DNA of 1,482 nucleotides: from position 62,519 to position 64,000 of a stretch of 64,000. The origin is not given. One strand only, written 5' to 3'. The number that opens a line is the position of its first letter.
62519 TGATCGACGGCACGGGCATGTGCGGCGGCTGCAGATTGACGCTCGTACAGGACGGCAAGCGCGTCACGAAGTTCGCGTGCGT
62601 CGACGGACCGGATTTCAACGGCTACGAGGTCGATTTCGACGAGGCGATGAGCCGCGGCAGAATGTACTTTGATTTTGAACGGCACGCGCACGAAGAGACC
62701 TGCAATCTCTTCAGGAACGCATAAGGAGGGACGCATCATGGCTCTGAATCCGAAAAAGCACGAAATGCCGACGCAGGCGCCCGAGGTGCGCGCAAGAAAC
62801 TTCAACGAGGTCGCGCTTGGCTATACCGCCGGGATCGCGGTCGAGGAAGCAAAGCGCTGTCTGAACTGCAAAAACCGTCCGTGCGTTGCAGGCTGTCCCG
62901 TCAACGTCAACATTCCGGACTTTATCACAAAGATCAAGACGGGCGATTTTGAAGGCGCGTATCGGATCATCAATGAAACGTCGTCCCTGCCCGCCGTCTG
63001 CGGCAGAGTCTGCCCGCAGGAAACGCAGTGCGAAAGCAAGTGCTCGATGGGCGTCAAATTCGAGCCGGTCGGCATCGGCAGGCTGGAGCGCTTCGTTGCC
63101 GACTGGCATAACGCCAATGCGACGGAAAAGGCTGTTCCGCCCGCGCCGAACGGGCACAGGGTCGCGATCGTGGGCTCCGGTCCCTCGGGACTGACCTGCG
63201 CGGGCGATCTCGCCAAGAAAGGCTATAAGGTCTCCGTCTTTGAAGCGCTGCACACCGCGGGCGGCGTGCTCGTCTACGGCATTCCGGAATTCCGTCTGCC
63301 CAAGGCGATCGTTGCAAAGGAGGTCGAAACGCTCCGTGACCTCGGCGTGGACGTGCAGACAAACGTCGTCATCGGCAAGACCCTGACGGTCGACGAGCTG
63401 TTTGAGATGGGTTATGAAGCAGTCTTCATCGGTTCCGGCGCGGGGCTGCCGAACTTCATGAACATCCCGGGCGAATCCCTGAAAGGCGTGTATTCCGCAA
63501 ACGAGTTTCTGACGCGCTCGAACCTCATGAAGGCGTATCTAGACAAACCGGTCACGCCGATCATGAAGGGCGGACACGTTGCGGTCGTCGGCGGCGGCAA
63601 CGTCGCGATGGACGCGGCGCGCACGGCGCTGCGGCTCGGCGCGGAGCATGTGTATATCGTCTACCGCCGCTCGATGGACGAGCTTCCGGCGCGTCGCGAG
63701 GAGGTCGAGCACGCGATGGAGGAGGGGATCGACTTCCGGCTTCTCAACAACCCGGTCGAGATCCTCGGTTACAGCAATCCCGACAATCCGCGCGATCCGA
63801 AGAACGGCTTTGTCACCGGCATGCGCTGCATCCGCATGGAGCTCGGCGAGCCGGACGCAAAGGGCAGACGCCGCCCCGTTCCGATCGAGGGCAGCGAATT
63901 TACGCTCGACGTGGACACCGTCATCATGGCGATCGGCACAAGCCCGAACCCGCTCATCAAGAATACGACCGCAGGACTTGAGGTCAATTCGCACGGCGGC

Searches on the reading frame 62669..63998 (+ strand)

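Call 20: search_protein_families(library=pfam, proteins=[window:62669-63998:+], max_evalue=0.001)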
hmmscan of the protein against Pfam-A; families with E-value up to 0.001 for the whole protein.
window:62669-63998:+ (443 aa): 14 families
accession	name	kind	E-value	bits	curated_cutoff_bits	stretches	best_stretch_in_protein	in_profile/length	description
PF14691.11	Fer4_20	-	5.1e-44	149.1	25.8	1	41-150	1-111/113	Dihydroprymidine dehydrogenase domain II, 4Fe-4S cluster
PF07992.20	Pyr_redox_2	-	6.5e-27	95.1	26.1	1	164-443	2-255/291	Pyridine nucleotide-disulphide oxidoreductase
PF00070.33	Pyr_redox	-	3.9e-13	50.2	22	2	303-367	1-68/82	Pyridine nucleotide-disulphide oxidoreductase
PF13738.12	Pyr_redox_3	-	2.1e-08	34.2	30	1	252-335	128-197/305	Pyridine nucleotide-disulphide oxidoreductase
PF13450.12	NAD_binding_8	-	1.7e-07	31.9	21.9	1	167-199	1-33/68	NAD(P)-binding Rossmann-like domain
PF01946.23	Thi4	-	2.3e-07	30.7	26.2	1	165-230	20-85/235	Thi4 family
PF01262.27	AlaDh_PNT_C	-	2.5e-06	27.5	23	1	275-350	3-71/214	Alanine dehydrogenase/PNT, C-terminal domain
PF12831.13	FAD_oxidored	-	1.6e-05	24.9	27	0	165-204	2-41/416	FAD dependent oxidoreductase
PF13241.12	NAD_binding_7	-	6.6e-05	23.9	22.1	0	299-339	5-48/104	Putative NAD(P)-binding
PF03486.20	HI0933_like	-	0.00016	21.7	50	1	164-198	2-36/244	HI0933-like protein Rossmann domain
PF03807.23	F420_oxidored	-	0.00017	22.6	21.6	0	304-348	2-46/94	NADP oxidoreductase coenzyme F420-dependent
PF00890.30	FAD_binding_2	-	0.00028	20.6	20.4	1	165-202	2-39/414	FAD binding domain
PF01266.30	DAO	-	0.00029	20.9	27.9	1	164-197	1-34/353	FAD dependent oxidoreductase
PF01494.25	FAD_binding_3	-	0.0007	19.4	22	0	164-196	3-35/349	FAD binding domain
